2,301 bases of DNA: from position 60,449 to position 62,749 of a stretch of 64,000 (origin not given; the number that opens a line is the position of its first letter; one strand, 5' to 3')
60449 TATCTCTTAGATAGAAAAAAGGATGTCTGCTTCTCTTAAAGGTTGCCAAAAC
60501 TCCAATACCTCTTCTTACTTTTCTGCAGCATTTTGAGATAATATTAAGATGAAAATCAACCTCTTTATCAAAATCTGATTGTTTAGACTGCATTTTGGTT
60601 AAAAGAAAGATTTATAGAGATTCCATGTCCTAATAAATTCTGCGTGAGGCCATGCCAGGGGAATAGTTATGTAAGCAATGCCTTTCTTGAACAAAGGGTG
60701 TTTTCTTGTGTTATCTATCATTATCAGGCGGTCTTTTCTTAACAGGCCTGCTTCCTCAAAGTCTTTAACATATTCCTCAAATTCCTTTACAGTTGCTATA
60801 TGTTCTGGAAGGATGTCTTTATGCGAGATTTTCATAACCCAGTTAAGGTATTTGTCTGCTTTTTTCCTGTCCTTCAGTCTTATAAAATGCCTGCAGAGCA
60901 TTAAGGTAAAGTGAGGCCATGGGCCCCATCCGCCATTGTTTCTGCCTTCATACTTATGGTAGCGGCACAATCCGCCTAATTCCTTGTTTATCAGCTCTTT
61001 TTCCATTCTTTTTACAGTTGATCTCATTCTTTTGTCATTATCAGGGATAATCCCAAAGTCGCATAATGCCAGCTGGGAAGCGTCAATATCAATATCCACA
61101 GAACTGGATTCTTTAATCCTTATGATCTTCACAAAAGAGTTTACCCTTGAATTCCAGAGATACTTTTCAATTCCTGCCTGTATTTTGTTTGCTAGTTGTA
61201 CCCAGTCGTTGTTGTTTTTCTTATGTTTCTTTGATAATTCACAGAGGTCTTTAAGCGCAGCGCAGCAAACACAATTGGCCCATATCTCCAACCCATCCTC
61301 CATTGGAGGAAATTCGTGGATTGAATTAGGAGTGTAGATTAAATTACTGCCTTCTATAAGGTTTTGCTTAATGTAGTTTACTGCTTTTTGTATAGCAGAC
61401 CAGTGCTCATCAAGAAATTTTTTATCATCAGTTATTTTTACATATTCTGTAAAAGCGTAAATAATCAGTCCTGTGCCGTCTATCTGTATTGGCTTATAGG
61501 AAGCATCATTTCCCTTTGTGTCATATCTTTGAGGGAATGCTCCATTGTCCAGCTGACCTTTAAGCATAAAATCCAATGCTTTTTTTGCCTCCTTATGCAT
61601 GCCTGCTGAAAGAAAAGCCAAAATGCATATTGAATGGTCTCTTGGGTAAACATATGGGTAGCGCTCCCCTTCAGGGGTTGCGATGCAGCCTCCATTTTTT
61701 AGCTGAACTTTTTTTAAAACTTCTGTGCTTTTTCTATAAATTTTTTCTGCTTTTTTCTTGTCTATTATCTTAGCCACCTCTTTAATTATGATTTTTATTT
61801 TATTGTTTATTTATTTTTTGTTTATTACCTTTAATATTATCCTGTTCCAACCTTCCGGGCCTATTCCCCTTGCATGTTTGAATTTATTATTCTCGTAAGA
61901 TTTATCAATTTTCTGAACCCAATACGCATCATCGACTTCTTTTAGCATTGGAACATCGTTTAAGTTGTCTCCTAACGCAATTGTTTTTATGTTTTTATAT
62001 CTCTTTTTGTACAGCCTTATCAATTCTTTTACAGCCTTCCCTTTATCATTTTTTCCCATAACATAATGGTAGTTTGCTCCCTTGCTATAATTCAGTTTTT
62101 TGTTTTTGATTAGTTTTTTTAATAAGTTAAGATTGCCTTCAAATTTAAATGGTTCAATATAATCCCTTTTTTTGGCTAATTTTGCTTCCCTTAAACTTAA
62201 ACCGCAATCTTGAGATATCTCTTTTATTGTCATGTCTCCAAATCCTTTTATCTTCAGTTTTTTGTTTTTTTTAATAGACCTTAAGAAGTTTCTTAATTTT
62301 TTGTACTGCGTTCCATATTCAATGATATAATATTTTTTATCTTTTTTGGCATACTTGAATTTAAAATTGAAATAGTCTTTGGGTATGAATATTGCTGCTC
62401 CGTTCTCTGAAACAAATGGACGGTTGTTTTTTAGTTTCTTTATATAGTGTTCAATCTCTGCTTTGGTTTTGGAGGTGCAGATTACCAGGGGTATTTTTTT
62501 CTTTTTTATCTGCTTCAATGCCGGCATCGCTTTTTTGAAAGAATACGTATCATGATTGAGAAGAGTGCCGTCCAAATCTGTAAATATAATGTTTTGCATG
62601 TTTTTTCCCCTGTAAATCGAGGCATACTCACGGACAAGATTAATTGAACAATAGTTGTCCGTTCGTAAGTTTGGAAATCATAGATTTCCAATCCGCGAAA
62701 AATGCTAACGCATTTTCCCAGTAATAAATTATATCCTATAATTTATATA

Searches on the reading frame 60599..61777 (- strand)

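Call 79: search_protein_families(library=pfam, proteins=[window:60599-61777:-], max_evalue=0.001)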
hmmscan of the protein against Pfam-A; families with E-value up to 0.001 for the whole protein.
window:60599-61777:- (392 aa): 4 families
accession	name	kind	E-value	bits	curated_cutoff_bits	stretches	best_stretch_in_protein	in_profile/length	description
PF00723.27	Glyco_hydro_15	-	7.1e-12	45.4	22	1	89-276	115-305/427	Glycosyl hydrolases family 15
PF06202.20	GDE_C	-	3.1e-08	33.4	21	1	55-261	40-258/367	Amylo-alpha-1,6-glucosidase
PF17389.8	Bac_rhamnosid6H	-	1.3e-05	25.2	24.5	1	35-250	36-243/339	Bacterial alpha-L-rhamnosidase 6 hairpin glycosidase domain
PF22422.2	MGH1-like_GH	-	2.6e-05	24.4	27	0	165-219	173-229/356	Mannosylglycerate hydrolase MGH1-like glycoside hydrolase domain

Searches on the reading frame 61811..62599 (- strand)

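Call 79: search_protein_families(library=pfam, proteins=[window:61811-62599:-], max_evalue=0.001)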
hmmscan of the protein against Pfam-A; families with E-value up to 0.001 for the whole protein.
window:61811-62599:- (262 aa): 5 families
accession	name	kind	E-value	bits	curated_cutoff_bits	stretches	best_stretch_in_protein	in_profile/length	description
PF08282.18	Hydrolase_3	-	5.1e-23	82.5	20.9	1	5-226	1-226/255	haloacid dehalogenase-like hydrolase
PF00702.32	Hydrolase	-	6.1e-07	30.5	26.4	0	186-222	152-190/191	haloacid dehalogenase-like hydrolase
PF05116.19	S6PP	-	2.2e-06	27.9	20.3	0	2-61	2-61/247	Sucrose-6F-phosphate phosphohydrolase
PF13344.12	Hydrolase_6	-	4.6e-06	27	27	1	5-58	1-53/101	Haloacid dehalogenase-like hydrolase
PF12710.13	HAD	-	0.00097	20.1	27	0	182-220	147-189/189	haloacid dehalogenase-like hydrolase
